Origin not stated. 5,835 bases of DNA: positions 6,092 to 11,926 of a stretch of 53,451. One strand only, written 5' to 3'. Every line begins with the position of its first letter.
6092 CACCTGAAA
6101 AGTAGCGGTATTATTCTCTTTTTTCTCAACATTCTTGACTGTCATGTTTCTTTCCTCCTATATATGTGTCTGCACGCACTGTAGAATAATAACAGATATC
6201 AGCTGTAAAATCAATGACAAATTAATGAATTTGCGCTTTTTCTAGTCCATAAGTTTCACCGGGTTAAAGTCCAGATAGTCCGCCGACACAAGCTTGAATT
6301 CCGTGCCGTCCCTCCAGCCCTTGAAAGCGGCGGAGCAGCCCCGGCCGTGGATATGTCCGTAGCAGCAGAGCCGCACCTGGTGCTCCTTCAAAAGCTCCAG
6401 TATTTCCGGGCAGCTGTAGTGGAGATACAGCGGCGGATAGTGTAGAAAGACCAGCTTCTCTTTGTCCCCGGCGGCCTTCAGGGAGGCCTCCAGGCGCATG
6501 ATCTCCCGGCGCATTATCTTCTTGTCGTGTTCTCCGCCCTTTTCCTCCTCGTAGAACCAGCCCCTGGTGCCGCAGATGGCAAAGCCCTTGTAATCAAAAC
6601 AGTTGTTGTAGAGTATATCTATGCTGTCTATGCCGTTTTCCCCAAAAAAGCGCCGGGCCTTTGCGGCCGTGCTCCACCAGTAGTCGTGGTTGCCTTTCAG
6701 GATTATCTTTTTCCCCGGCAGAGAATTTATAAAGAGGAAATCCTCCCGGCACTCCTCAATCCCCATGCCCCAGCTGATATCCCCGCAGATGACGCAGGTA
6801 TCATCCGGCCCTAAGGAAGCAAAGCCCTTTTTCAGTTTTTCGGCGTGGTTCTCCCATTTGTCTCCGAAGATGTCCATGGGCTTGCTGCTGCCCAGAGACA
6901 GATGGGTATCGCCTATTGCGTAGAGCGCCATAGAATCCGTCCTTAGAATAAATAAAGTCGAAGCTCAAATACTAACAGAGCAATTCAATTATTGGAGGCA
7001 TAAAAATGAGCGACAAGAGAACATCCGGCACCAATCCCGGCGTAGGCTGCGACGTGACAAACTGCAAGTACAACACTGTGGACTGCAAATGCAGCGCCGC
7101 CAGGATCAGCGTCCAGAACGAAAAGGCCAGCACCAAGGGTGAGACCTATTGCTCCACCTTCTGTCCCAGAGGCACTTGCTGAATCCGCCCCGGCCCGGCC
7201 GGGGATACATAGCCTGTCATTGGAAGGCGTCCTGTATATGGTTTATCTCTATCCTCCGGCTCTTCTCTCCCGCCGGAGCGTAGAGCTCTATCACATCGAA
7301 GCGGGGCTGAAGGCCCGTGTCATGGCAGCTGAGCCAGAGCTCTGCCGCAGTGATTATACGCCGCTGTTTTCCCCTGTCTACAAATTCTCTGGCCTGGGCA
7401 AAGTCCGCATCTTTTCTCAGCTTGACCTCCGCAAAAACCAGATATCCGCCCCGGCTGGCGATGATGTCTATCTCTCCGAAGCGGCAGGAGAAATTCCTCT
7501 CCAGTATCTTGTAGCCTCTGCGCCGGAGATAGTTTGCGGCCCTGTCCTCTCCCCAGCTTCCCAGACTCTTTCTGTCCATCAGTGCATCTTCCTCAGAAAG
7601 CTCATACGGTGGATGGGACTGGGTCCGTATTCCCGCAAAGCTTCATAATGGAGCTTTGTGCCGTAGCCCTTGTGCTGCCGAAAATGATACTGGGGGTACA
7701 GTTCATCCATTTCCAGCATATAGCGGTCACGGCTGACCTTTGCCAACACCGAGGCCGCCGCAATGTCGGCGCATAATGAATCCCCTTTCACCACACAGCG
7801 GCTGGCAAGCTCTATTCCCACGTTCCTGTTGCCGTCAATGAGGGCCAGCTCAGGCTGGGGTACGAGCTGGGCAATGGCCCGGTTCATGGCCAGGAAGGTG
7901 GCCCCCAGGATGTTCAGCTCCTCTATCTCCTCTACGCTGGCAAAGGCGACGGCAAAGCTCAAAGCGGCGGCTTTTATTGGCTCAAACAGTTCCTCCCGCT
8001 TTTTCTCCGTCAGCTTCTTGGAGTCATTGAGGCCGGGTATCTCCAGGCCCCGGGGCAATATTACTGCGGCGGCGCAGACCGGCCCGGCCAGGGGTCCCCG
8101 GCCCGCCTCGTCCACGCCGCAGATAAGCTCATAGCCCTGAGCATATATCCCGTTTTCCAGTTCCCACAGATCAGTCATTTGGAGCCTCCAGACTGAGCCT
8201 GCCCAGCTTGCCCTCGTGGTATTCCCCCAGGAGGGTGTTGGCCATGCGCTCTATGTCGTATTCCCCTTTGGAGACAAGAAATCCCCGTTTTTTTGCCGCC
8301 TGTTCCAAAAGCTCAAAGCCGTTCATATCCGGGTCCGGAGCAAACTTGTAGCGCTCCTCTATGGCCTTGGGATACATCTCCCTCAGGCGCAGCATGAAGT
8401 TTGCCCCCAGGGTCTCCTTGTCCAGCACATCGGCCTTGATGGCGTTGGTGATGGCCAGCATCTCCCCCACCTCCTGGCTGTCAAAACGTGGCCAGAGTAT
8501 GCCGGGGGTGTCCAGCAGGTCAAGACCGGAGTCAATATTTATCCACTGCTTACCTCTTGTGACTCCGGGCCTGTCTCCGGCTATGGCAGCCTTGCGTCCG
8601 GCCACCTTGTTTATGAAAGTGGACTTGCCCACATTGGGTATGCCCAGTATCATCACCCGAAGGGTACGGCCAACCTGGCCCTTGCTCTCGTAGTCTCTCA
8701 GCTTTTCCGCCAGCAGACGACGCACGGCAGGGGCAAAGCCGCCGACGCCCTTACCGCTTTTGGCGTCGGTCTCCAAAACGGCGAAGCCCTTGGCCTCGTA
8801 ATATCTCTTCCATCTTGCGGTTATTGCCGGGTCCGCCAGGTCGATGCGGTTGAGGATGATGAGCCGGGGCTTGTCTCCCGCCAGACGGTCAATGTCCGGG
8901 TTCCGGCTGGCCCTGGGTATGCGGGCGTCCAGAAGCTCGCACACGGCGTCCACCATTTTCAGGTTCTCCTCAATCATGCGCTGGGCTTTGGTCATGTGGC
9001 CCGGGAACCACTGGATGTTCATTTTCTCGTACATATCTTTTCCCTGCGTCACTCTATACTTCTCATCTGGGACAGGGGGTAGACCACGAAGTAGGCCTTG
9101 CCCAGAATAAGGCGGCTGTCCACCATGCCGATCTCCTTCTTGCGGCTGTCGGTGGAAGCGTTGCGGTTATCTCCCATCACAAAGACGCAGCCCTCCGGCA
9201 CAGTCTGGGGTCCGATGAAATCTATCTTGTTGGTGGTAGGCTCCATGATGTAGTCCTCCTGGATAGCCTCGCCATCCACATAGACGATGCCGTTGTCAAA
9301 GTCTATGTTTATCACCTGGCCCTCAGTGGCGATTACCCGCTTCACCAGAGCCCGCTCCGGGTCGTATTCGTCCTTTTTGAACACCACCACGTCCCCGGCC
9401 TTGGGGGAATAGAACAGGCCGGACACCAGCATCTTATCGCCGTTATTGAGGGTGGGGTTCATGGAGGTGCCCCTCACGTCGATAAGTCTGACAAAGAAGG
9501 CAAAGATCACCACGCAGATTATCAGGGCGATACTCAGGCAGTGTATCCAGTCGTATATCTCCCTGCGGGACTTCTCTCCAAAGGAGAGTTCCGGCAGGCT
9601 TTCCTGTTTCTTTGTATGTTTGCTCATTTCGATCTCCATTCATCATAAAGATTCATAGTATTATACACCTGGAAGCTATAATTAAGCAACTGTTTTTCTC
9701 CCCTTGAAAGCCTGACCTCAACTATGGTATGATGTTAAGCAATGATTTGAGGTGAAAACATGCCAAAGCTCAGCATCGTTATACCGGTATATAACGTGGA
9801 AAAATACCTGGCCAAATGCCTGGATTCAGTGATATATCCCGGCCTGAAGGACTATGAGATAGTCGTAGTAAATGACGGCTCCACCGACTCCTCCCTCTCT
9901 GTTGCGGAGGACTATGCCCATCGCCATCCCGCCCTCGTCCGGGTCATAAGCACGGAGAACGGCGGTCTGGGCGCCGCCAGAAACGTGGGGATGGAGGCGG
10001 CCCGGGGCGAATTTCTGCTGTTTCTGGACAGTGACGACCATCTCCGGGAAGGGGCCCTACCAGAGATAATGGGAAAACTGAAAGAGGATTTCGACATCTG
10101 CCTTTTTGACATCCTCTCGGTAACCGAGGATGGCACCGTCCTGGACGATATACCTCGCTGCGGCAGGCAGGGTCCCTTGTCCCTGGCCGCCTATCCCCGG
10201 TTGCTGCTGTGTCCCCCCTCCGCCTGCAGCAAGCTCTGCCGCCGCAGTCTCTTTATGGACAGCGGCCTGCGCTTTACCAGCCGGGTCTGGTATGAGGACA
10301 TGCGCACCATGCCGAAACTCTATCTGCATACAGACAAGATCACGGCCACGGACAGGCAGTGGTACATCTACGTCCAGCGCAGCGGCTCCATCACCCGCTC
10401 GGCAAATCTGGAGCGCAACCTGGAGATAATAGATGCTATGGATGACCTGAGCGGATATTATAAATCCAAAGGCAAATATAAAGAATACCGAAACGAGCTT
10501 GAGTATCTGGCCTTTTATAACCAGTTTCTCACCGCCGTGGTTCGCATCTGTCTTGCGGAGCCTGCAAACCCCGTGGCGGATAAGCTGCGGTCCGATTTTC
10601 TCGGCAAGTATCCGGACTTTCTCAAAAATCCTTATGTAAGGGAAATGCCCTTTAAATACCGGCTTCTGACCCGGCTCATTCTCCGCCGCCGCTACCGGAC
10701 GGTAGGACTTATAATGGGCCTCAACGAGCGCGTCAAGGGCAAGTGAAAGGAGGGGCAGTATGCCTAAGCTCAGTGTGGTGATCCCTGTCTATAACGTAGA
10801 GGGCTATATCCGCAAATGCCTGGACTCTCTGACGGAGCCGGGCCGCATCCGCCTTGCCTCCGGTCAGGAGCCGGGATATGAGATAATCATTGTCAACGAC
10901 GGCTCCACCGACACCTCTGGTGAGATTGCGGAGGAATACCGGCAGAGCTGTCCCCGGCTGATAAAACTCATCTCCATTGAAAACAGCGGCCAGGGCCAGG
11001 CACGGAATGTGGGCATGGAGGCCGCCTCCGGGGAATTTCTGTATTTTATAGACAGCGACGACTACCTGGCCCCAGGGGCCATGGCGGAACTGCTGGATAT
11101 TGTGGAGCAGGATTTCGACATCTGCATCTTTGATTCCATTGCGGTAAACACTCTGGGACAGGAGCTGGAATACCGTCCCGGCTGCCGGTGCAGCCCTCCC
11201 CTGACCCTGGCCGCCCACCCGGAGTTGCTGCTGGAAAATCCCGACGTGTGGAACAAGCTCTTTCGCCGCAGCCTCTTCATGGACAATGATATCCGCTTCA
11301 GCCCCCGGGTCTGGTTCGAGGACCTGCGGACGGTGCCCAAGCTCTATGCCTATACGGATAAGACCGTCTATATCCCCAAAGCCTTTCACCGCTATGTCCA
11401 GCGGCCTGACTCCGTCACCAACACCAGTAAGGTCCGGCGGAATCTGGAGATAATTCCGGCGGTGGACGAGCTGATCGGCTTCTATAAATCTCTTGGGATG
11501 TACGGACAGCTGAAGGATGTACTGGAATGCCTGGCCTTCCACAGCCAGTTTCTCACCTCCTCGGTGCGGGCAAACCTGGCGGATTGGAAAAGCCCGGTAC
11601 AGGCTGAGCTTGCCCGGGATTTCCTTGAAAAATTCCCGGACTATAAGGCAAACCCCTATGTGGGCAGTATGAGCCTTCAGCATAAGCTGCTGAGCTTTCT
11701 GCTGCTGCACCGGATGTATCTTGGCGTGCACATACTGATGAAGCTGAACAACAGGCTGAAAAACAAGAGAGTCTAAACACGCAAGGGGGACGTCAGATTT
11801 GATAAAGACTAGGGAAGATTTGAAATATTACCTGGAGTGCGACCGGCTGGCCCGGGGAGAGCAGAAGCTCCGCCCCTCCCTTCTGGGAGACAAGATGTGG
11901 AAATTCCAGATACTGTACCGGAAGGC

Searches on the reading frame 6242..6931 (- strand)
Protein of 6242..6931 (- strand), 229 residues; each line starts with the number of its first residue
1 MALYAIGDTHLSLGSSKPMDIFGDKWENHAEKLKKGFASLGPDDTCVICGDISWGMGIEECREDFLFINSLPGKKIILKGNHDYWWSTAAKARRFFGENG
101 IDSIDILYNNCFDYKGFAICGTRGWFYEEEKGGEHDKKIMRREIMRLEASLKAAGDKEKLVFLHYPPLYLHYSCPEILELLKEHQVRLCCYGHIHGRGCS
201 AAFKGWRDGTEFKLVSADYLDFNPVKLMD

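Call 33: search_protein_families(library=pfam, proteins=[window:6242-6931:-], max_evalue=0.001)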
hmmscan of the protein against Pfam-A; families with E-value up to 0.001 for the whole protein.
window:6242-6931:- (229 aa): 2 families
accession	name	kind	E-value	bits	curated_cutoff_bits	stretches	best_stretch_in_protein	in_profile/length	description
PF00149.33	Metallophos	-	8.3e-15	56.2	21.5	1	3-196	3-190/191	Calcineurin-like phosphoesterase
PF12850.12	Metallophos_2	-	1.8e-05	25.3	27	1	1-200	1-122/154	Calcineurin-like phosphoesterase superfamily domain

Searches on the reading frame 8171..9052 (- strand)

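Call 33: search_protein_families(library=pfam, proteins=[window:8171-9052:-], max_evalue=0.001)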
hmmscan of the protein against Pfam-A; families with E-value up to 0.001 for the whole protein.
window:8171-9052:- (293 aa): 3 families
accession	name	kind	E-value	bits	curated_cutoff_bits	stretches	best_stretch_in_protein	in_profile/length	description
PF01926.29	MMR_HSR1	-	6.3e-17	62.2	21.9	1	132-209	1-78/113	50S ribosome-binding GTPase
PF02421.24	FeoB_N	-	6.2e-08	32.7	27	1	132-186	2-58/156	Ferrous iron transport protein B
PF03193.22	RsgA_GTPase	-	2.5e-06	27.9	30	1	64-185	57-168/174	RsgA GTPase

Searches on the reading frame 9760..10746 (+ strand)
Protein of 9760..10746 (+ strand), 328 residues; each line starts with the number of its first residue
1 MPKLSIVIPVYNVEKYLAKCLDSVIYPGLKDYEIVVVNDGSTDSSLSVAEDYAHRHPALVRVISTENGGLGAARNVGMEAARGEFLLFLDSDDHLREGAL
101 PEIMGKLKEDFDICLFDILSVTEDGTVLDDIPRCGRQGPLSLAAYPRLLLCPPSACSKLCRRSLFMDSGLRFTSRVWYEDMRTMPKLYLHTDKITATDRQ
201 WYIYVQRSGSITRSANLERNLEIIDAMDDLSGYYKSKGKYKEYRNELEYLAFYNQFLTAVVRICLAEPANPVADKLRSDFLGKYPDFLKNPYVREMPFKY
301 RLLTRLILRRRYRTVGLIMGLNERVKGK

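Call 33: search_protein_families(library=pfam, proteins=[window:9760-10746:+], max_evalue=0.001)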
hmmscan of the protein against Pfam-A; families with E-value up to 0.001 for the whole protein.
window:9760-10746:+ (328 aa): 3 families
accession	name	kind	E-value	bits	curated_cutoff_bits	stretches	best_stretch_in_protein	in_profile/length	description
PF00535.33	Glycos_transf_2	-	1.6e-32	113.2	23.3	1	5-124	1-121/168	Glycosyl transferase family 2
PF13641.12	Glyco_tranf_2_3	-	2.3e-11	44.6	27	1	2-104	1-108/230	Glycosyltransferase like family 2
PF10111.15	Glyco_tranf_2_2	-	1.2e-08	35.3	27.3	1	5-97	1-96/276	Glycosyltransferase like family 2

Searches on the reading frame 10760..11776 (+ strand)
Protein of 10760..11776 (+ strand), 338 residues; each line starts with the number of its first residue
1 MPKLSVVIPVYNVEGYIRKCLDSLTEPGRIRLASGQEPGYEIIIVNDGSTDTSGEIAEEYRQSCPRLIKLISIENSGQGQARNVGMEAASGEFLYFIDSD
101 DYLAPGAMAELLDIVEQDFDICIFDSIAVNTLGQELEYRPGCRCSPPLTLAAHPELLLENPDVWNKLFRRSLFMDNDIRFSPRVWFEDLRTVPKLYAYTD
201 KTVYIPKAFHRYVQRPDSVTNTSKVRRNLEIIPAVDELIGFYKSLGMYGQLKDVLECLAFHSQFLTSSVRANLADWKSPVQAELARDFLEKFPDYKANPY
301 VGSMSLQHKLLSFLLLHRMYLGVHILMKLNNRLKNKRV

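Call 33: search_protein_families(library=pfam, proteins=[window:10760-11776:+], max_evalue=0.001)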
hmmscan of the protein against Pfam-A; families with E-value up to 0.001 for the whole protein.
window:10760-11776:+ (338 aa): 3 families
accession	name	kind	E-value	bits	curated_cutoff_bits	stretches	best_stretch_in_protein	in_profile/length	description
PF00535.33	Glycos_transf_2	-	7.8e-31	107.7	23.3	1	5-130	1-119/168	Glycosyl transferase family 2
PF10111.15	Glyco_tranf_2_2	-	5.6e-11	42.9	27.3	1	5-116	1-107/276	Glycosyltransferase like family 2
PF13641.12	Glyco_tranf_2_3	-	2.9e-07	31.2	27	1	2-117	1-112/230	Glycosyltransferase like family 2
